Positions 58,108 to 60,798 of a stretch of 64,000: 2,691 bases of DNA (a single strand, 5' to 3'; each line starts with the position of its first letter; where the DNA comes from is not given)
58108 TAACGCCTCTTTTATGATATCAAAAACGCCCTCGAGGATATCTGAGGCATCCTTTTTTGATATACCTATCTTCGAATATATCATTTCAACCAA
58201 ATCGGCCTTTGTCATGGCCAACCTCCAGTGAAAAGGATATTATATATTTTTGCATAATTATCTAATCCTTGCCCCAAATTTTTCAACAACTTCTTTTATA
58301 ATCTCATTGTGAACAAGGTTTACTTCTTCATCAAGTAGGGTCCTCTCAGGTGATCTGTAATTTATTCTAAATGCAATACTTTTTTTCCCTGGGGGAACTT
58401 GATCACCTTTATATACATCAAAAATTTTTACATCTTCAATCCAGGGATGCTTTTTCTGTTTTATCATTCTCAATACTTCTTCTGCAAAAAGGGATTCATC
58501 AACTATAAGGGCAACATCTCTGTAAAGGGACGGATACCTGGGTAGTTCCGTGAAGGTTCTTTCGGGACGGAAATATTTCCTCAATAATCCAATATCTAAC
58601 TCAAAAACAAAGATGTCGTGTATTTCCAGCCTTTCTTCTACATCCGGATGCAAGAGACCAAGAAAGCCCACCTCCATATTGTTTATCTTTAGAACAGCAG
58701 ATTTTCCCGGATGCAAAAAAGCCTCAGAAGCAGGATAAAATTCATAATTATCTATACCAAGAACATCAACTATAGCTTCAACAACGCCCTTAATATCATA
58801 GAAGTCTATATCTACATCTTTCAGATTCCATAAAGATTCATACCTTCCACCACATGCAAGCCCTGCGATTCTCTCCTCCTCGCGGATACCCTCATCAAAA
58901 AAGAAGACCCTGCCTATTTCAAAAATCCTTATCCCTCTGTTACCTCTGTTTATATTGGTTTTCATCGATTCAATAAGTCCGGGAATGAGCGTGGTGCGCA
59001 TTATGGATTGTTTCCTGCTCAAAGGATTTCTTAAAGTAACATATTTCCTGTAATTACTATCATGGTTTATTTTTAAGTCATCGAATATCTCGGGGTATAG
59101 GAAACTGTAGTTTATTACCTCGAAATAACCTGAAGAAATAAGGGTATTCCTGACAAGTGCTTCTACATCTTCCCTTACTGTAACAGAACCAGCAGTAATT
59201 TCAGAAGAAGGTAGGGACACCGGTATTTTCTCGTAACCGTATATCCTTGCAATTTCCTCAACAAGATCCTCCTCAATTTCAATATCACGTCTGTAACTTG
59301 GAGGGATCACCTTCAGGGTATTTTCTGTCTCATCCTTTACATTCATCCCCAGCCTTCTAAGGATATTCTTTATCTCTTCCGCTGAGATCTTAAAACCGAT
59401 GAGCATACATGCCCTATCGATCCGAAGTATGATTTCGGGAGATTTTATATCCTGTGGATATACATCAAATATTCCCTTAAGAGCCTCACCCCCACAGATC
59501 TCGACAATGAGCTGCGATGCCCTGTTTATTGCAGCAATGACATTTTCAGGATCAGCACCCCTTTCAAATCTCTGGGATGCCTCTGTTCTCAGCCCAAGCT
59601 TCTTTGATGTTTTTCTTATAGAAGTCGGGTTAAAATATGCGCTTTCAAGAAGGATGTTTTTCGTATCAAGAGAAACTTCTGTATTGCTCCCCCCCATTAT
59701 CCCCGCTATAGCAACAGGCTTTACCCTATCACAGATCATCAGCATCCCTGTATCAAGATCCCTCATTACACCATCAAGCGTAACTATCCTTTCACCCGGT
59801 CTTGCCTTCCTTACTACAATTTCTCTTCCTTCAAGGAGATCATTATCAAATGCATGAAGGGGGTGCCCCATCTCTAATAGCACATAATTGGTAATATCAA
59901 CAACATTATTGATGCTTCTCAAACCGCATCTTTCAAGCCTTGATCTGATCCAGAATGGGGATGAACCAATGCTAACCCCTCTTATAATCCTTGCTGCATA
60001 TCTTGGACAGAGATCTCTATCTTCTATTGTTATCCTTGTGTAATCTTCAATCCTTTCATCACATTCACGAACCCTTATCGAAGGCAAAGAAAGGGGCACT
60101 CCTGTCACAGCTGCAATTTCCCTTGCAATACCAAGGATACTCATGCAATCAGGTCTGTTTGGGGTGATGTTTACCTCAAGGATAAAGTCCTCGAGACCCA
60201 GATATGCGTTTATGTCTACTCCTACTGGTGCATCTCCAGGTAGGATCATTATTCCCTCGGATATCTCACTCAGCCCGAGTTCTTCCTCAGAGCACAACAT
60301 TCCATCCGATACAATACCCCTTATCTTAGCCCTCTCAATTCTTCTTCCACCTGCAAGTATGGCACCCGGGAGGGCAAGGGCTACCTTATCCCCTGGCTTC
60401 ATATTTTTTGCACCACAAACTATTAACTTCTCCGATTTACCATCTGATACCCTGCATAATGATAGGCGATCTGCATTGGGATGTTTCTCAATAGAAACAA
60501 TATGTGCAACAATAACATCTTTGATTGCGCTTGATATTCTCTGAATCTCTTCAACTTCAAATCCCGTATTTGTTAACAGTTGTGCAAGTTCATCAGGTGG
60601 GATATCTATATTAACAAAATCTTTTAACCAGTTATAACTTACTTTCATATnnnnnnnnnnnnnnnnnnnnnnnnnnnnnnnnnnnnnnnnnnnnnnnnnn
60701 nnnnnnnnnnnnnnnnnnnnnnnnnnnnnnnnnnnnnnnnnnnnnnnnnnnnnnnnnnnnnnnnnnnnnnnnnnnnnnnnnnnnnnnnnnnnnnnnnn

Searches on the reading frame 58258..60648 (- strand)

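Call 48: search_protein_families(library=pfam, proteins=[window:58258-60648:-], max_evalue=0.00001)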
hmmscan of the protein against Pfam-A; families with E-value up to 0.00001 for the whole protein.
window:58258-60648:- (796 aa): 6 families
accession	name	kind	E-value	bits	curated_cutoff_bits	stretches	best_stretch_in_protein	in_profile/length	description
PF03483.22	B3_4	-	8.2e-74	247.4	29.3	1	214-386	2-174/174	B3/4 domain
PF17759.6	tRNA_synthFbeta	-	1.5e-66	224.4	22.4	1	475-686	1-214/214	Phenylalanyl tRNA synthetase beta chain CLM domain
PF03147.19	FDX-ACB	-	1.6e-31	109.1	31.1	1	703-796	1-94/94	Ferredoxin-fold anticodon binding domain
PF03484.21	B5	-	1.3e-28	99.4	28.6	1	407-472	2-67/67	tRNA synthetase B5 domain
PF01588.26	tRNA_bind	-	1.1e-19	70.8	27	1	45-144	1-95/96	Putative tRNA binding domain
PF01409.25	tRNA-synt_2d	-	4.2e-07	30.1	19.8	1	475-690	2-221/246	tRNA synthetases class II core domain (F)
